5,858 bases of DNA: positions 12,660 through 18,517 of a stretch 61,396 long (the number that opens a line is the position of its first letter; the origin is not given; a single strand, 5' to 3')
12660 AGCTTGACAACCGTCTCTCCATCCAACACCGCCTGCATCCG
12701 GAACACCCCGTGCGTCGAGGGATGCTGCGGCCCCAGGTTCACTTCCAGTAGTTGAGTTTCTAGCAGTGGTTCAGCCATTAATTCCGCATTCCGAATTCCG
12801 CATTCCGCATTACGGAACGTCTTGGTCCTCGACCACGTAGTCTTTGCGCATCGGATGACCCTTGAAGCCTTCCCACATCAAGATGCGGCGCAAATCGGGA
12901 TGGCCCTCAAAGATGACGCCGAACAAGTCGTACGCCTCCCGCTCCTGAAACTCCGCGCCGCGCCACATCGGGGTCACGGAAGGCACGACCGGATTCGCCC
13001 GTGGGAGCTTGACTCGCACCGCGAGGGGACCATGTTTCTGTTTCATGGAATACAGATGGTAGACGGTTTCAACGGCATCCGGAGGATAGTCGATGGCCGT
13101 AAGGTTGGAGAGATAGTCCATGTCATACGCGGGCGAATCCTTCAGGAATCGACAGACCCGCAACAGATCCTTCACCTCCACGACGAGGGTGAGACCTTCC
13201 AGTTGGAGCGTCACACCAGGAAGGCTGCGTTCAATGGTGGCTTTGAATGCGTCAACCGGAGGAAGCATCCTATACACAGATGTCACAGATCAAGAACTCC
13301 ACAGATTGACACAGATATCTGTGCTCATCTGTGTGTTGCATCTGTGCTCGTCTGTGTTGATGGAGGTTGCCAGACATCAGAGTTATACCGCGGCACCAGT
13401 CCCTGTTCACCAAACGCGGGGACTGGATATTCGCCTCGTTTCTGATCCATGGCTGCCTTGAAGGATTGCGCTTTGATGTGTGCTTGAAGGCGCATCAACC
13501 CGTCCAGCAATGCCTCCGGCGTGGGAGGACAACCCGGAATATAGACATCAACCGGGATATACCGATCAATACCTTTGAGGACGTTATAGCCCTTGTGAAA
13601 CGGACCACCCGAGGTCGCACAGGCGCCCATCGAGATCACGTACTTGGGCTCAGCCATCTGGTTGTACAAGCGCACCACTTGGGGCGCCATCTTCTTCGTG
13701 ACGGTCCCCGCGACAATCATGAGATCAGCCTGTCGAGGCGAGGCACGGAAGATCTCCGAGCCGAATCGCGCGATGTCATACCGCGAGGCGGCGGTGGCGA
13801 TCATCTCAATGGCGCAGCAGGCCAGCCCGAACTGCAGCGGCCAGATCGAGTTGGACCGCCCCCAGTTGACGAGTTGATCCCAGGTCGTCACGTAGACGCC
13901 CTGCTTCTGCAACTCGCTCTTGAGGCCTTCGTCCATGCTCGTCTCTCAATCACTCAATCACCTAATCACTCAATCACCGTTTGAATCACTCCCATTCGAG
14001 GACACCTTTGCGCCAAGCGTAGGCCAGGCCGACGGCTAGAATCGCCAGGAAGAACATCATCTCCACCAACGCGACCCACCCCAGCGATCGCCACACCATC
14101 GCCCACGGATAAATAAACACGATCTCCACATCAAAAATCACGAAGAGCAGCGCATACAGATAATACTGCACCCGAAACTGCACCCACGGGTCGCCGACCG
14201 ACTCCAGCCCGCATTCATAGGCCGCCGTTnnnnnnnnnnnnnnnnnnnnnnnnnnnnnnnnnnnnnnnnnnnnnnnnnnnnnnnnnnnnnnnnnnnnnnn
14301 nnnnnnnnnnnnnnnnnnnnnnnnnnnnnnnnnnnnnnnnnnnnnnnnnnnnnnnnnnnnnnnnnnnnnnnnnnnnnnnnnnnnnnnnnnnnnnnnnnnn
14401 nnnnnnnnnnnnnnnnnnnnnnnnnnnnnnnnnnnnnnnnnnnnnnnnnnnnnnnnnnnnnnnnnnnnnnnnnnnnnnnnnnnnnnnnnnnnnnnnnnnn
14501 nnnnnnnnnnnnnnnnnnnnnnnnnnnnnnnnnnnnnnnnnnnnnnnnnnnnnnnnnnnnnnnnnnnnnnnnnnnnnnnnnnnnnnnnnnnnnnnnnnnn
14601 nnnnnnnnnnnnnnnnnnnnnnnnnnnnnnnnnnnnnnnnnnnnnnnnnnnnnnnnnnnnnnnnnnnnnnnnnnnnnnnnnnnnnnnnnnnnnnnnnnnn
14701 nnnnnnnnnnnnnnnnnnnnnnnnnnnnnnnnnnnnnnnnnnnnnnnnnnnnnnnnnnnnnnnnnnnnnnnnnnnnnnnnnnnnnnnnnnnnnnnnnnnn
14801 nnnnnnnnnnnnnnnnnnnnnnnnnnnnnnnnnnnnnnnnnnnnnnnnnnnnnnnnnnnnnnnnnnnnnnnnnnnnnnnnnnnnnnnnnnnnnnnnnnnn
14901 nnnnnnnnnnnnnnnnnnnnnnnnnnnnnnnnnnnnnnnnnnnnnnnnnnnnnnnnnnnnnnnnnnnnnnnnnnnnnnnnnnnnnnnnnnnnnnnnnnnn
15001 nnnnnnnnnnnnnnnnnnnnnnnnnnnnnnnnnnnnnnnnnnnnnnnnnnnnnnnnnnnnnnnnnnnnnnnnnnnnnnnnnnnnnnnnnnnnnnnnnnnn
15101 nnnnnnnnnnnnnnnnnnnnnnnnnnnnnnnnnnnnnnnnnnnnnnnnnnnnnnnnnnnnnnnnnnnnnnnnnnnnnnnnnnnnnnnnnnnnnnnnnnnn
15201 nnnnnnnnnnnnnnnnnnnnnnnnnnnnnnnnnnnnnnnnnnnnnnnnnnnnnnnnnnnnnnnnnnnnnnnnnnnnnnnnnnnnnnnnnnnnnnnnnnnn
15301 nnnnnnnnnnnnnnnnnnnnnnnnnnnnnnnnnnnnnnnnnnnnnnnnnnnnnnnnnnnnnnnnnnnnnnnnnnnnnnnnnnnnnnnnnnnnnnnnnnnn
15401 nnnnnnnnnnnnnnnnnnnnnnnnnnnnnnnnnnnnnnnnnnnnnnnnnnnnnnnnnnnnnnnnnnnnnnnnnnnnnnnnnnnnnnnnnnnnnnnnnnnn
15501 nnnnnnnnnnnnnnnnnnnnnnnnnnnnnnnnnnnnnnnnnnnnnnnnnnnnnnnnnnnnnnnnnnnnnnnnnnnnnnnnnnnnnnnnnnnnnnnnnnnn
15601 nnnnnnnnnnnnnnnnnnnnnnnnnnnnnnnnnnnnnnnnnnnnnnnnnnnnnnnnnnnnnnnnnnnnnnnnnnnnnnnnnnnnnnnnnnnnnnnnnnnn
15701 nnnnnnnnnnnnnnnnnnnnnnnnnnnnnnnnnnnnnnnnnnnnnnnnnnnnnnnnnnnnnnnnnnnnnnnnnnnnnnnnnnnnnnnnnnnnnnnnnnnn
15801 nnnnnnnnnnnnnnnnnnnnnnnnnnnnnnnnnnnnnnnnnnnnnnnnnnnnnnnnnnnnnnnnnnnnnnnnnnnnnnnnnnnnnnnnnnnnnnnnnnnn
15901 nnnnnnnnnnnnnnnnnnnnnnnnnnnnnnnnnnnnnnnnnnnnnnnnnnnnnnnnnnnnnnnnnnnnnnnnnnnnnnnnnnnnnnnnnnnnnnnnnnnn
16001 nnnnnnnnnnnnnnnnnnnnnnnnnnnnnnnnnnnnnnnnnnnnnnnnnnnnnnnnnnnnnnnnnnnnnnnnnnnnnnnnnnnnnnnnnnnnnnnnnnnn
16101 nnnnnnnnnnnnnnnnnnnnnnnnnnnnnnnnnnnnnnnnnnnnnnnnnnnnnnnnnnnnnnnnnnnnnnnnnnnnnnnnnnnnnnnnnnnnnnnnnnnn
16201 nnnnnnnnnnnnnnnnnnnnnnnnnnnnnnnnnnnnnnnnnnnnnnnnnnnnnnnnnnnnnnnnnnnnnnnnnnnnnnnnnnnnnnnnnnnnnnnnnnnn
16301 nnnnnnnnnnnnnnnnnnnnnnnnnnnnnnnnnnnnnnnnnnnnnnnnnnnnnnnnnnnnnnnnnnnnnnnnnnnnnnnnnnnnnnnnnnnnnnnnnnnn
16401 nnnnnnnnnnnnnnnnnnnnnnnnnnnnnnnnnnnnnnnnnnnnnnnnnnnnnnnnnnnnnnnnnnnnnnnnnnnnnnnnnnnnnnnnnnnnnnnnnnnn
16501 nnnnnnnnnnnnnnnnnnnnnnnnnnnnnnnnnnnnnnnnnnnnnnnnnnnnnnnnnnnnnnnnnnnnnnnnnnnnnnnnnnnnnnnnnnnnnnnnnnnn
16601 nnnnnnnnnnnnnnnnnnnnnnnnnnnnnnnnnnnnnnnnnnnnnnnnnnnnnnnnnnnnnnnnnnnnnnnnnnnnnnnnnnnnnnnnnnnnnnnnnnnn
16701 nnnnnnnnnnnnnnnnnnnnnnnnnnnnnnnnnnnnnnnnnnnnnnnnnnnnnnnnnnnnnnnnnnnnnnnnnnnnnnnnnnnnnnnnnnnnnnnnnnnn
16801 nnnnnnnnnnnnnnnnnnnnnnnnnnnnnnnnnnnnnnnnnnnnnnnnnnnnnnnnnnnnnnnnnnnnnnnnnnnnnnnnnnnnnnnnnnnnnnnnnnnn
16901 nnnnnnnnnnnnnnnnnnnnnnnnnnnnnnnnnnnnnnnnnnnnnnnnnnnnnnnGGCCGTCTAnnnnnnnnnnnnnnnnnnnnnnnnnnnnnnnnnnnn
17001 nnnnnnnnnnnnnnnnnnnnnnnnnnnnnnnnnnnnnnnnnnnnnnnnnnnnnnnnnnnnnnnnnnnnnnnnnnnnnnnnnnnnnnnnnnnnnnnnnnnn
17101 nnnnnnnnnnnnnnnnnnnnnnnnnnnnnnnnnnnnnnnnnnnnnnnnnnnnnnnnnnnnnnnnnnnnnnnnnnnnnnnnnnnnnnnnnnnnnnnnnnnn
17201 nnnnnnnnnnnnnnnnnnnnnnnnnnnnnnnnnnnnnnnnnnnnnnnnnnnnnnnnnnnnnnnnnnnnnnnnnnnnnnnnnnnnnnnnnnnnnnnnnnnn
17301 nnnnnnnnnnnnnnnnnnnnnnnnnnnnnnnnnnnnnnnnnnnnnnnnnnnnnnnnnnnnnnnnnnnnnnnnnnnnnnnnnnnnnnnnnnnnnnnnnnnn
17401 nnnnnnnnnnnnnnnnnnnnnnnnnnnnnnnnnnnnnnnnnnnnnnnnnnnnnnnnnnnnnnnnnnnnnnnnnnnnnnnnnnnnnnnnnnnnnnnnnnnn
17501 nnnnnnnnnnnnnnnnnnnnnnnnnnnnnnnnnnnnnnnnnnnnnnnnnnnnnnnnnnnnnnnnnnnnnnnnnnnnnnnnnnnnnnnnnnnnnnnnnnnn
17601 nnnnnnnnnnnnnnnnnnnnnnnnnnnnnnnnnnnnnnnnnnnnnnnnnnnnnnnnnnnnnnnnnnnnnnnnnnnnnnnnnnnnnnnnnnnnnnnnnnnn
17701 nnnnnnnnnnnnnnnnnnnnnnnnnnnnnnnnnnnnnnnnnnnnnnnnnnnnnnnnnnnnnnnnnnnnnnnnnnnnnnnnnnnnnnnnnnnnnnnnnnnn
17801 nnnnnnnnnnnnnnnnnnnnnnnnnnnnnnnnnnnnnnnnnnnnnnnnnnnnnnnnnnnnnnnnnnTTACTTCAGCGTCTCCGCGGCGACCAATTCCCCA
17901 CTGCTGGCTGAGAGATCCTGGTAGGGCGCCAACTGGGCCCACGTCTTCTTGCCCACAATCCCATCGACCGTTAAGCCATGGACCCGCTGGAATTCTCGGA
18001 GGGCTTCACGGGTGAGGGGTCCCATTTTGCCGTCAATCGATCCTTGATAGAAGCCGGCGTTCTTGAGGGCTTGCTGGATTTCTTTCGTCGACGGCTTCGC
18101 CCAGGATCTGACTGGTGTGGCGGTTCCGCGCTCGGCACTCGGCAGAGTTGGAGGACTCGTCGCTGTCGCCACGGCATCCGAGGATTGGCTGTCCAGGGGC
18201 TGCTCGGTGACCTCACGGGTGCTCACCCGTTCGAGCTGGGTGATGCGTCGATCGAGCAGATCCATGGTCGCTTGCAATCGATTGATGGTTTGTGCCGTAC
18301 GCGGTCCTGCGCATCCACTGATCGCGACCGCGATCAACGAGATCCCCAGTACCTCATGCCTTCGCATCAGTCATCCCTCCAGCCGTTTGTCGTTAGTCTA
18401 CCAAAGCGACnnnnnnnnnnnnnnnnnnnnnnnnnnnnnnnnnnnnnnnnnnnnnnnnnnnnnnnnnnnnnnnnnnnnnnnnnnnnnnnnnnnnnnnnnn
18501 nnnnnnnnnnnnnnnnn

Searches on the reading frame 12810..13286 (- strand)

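Call 77: search_protein_families(library=pfam, proteins=[window:12810-13286:-], max_evalue=0.00001)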
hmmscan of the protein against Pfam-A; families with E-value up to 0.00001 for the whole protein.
window:12810-13286:- (158 aa): 1 family
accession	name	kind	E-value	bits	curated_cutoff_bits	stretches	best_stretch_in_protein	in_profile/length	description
PF00329.25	Complex1_30kDa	-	1.6e-43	148.7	22.5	1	35-154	2-122/124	Respiratory-chain NADH dehydrogenase, 30 Kd subunit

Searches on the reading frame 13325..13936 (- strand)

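Call 77: search_protein_families(library=pfam, proteins=[window:13325-13936:-], max_evalue=0.00001)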
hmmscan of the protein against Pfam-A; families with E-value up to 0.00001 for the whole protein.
window:13325-13936:- (203 aa): 1 family
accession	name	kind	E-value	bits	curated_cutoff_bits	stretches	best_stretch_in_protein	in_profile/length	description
PF01058.29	Oxidored_q6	-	1.3e-30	106.2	27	1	40-150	1-128/128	NADH ubiquinone oxidoreductase, 20 Kd subunit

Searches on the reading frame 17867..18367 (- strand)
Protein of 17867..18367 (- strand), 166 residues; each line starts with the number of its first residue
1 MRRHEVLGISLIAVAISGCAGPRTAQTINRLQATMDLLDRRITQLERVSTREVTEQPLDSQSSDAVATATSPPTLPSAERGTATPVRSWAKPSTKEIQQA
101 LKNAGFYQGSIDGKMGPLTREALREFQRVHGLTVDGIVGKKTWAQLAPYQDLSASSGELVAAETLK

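Call 77: search_protein_families(library=pfam, proteins=[window:17867-18367:-], max_evalue=0.00001)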
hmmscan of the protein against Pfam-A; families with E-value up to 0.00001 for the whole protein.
window:17867-18367:- (166 aa): 2 families
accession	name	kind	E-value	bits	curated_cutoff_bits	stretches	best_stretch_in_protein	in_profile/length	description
PF01471.23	PG_binding_1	-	5.6e-22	78.1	23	1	93-146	4-57/57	Putative peptidoglycan binding domain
PF09374.15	PG_binding_3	-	2.8e-06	27.9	24.6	0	122-154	2-37/76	Predicted Peptidoglycan domain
